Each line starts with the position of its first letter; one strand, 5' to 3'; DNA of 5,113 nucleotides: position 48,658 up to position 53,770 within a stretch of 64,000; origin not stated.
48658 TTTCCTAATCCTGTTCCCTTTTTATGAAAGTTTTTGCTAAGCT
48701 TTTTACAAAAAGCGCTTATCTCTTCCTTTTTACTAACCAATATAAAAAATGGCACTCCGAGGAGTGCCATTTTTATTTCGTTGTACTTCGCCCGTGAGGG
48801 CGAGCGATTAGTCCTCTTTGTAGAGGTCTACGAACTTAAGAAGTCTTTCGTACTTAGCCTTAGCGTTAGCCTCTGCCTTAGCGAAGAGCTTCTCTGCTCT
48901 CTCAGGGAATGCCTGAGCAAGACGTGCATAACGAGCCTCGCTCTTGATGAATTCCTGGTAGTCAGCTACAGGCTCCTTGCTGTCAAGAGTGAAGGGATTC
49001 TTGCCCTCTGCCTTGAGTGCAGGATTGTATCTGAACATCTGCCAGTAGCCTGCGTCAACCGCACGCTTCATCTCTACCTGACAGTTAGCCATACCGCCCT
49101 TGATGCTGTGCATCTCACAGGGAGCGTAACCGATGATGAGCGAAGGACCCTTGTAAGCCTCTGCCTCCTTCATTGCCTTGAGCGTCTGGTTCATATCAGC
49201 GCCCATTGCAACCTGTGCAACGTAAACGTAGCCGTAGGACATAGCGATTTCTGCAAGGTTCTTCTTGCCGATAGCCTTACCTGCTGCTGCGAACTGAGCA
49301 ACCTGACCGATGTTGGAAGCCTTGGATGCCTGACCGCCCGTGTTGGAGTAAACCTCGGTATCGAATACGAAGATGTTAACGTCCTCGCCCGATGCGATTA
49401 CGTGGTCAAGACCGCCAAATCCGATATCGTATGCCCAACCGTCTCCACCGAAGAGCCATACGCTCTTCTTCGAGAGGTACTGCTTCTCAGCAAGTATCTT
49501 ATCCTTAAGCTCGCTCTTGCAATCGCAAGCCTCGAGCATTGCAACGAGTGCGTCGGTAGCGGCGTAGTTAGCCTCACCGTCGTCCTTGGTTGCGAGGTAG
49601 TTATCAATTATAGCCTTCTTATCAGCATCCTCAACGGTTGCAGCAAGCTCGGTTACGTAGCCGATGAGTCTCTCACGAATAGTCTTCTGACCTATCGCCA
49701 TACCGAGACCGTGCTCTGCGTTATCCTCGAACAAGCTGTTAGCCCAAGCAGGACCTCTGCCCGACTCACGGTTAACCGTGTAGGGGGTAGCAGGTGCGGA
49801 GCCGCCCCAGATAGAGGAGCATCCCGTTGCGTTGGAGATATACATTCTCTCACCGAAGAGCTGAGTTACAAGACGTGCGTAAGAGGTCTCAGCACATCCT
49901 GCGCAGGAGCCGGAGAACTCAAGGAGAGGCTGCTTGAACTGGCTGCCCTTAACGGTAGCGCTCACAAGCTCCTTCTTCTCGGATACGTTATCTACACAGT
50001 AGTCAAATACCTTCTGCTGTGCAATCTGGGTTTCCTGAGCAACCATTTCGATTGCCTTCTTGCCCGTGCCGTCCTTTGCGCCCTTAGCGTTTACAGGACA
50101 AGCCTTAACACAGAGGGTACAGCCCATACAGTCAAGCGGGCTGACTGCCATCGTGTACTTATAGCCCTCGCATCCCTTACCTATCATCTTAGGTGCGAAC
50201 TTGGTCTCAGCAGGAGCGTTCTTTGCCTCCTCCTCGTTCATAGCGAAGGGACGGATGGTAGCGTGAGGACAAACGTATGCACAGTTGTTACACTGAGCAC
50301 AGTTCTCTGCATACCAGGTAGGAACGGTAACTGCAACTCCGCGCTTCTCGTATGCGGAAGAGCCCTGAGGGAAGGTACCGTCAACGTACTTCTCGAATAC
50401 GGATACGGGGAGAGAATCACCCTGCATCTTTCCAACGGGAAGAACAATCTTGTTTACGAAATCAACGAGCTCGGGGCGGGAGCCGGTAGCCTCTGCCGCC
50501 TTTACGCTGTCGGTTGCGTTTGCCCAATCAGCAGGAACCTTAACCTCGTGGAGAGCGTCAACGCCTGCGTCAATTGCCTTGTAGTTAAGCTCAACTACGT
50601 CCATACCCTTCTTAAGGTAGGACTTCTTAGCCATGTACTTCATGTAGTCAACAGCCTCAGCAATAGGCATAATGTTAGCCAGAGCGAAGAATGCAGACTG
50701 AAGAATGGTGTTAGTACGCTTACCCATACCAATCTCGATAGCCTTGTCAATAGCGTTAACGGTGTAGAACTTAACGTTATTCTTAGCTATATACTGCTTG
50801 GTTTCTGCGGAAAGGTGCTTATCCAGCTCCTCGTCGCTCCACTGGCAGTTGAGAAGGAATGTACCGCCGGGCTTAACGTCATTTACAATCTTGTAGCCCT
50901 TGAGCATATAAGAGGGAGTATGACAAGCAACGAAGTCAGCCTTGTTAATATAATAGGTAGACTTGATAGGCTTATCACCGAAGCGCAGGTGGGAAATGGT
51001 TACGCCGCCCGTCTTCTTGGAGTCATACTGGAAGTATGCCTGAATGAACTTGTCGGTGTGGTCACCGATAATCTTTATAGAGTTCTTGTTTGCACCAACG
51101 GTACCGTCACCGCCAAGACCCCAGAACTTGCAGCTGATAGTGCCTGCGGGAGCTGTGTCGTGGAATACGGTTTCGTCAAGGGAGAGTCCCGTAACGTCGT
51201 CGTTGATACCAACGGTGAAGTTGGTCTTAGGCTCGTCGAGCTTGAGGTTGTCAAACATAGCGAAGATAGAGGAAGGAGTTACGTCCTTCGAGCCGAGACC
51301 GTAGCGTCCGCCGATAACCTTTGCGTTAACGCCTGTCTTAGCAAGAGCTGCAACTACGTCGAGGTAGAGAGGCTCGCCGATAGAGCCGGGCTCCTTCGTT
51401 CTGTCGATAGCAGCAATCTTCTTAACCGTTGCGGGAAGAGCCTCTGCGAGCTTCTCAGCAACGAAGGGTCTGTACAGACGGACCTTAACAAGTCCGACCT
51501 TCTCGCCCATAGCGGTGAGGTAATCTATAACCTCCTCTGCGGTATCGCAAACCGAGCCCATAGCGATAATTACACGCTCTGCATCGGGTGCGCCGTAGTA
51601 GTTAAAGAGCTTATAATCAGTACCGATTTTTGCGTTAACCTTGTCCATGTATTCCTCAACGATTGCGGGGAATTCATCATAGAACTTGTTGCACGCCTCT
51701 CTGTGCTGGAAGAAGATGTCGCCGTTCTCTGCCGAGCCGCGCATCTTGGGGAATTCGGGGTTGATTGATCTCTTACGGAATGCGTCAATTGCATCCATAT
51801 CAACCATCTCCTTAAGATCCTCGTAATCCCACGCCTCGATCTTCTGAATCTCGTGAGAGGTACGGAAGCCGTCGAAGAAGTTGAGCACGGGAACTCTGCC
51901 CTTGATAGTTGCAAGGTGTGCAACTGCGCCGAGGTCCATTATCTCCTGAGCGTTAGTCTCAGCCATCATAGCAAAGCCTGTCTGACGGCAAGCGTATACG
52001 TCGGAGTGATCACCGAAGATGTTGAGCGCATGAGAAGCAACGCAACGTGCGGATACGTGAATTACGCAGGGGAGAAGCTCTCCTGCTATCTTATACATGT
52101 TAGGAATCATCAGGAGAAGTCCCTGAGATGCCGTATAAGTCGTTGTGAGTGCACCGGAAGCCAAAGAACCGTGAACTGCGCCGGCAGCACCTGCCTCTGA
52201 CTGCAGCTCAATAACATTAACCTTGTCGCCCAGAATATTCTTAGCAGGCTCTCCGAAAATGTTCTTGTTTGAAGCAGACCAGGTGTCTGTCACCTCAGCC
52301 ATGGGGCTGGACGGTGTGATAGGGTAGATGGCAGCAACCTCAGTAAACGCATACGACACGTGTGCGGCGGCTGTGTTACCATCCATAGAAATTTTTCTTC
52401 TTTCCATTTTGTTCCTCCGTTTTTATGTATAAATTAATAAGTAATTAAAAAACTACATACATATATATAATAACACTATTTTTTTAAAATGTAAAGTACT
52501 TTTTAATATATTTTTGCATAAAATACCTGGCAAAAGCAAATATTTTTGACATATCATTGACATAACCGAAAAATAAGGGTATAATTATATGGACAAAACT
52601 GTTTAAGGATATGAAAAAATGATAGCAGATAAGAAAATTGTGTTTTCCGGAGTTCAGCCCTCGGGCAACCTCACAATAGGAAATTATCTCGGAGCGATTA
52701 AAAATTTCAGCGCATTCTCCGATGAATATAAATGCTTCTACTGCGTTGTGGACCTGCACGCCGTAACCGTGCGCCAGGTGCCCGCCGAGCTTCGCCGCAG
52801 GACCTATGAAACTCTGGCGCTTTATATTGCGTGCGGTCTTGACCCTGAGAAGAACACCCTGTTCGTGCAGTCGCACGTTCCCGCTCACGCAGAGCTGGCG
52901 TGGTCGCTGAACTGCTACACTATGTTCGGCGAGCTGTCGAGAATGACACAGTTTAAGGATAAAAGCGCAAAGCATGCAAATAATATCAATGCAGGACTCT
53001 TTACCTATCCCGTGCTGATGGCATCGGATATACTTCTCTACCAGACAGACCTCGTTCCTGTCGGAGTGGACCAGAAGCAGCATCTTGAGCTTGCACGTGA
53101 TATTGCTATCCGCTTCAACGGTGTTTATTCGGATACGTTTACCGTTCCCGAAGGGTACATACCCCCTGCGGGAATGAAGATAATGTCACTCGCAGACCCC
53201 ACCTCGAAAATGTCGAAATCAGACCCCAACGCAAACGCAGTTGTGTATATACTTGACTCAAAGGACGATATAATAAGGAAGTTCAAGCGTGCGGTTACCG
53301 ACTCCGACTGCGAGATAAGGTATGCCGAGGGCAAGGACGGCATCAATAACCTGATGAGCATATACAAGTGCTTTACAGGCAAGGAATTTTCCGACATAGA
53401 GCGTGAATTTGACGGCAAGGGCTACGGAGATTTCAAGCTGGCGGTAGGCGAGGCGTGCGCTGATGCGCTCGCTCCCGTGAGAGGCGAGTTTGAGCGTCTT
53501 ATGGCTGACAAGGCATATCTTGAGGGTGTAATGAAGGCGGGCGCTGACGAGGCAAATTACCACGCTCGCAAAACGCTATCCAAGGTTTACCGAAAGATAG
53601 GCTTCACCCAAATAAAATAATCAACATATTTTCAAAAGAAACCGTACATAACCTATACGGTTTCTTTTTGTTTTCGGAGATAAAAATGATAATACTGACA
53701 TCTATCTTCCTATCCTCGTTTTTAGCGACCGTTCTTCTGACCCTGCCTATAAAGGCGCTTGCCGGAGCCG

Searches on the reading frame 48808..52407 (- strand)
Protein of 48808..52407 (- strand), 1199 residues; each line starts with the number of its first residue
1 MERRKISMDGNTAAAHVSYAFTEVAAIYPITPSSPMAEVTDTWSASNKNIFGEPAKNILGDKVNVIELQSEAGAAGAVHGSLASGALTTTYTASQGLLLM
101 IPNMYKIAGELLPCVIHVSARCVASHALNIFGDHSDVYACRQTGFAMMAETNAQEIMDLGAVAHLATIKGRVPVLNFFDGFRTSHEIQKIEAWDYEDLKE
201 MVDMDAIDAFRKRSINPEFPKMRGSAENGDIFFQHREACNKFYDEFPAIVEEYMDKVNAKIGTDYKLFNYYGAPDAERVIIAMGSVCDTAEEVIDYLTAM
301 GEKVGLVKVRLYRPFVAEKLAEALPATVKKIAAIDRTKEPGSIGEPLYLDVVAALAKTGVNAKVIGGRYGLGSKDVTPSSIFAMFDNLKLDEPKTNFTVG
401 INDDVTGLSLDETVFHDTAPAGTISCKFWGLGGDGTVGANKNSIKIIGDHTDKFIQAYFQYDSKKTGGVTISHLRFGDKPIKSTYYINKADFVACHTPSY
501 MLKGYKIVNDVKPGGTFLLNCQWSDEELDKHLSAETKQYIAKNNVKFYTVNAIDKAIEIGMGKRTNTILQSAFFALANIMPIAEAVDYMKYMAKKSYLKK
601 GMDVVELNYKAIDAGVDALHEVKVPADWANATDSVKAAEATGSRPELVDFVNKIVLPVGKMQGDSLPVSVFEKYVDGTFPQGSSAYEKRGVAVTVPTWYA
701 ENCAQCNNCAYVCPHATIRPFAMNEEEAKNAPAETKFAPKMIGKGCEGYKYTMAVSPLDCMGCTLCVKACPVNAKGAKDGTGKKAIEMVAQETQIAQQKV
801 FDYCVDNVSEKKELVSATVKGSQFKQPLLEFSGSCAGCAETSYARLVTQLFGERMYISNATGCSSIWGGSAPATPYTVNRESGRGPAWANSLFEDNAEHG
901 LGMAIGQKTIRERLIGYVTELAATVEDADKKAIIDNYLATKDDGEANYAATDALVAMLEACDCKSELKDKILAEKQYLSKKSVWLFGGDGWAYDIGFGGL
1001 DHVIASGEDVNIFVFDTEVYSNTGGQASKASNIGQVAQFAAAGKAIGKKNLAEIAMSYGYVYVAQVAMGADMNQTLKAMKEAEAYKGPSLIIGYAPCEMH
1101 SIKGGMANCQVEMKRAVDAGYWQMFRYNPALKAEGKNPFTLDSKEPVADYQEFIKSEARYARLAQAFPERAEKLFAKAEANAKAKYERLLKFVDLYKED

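Call 41: search_protein_families(library=pfam, proteins=[window:48808-52407:-])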
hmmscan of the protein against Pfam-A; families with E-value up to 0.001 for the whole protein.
window:48808-52407:- (1199 aa): 13 families
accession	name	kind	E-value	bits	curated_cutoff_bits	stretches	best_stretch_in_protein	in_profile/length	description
PF01855.24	POR_N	-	7.8e-74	248.7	27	1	19-254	4-230/231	Pyruvate flavodoxin/ferredoxin oxidoreductase, thiamine diP-bdg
PF01558.24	POR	-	6.4e-32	111.5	27.4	1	432-616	1-172/173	Pyruvate ferredoxin/flavodoxin oxidoreductase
PF17147.9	PFOR_II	-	1.1e-18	67.9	27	1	276-381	1-102/102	Pyruvate:ferredoxin oxidoreductase core domain II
PF10371.14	EKR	-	2.4e-17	62.9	27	1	642-692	10-55/55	Domain of unknown function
PF02775.26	TPP_enzyme_C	-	2.4e-11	44.1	21.9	1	980-1091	46-149/151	Thiamine pyrophosphate enzyme, C-terminal TPP binding domain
PF12838.12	Fer4_7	-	6.5e-08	33.4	27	1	702-774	1-52/52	4Fe-4S dicluster domain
PF00037.32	Fer4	-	7.9e-08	32.3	21.1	1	755-774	3-22/24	4Fe-4S binding domain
PF14697.11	Fer4_21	-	1.1e-06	29.1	35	0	754-773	35-55/59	4Fe-4S dicluster domain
PF13484.11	Fer4_16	-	7.9e-05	23.8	30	1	702-773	1-66/66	4Fe-4S double cluster binding domain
PF13534.11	Fer4_17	-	9e-05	23.4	22.2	0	700-715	43-58/61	4Fe-4S dicluster domain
PF13237.11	Fer4_10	-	0.00042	20.6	25.5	0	701-771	7-53/53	4Fe-4S dicluster domain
PF13183.11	Fer4_8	-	0.00047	21.1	27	0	700-773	2-67/68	4Fe-4S dicluster domain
PF13187.11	Fer4_9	-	0.00095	19.6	27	0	702-773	1-50/52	4Fe-4S dicluster domain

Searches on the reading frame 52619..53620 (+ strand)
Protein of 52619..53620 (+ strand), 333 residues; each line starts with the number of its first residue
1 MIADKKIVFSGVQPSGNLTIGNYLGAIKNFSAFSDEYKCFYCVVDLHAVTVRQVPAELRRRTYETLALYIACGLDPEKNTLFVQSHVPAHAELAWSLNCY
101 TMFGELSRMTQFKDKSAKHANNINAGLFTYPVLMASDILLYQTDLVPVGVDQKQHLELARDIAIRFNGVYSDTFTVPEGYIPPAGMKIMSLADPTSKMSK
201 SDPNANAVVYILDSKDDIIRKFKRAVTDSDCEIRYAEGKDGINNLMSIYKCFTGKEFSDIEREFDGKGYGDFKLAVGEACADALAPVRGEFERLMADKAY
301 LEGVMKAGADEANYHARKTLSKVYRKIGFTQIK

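Call 74: search_protein_families(library=pfam, proteins=[window:52619-53620:+], max_evalue=0.01)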
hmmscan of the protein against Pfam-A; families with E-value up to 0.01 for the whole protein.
window:52619-53620:+ (333 aa): 1 family
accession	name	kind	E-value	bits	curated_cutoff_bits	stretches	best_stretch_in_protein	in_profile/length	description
PF00579.31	tRNA-synt_1b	-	3.9e-77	259.9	21.1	1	7-284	7-291/292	tRNA synthetases class I (W and Y)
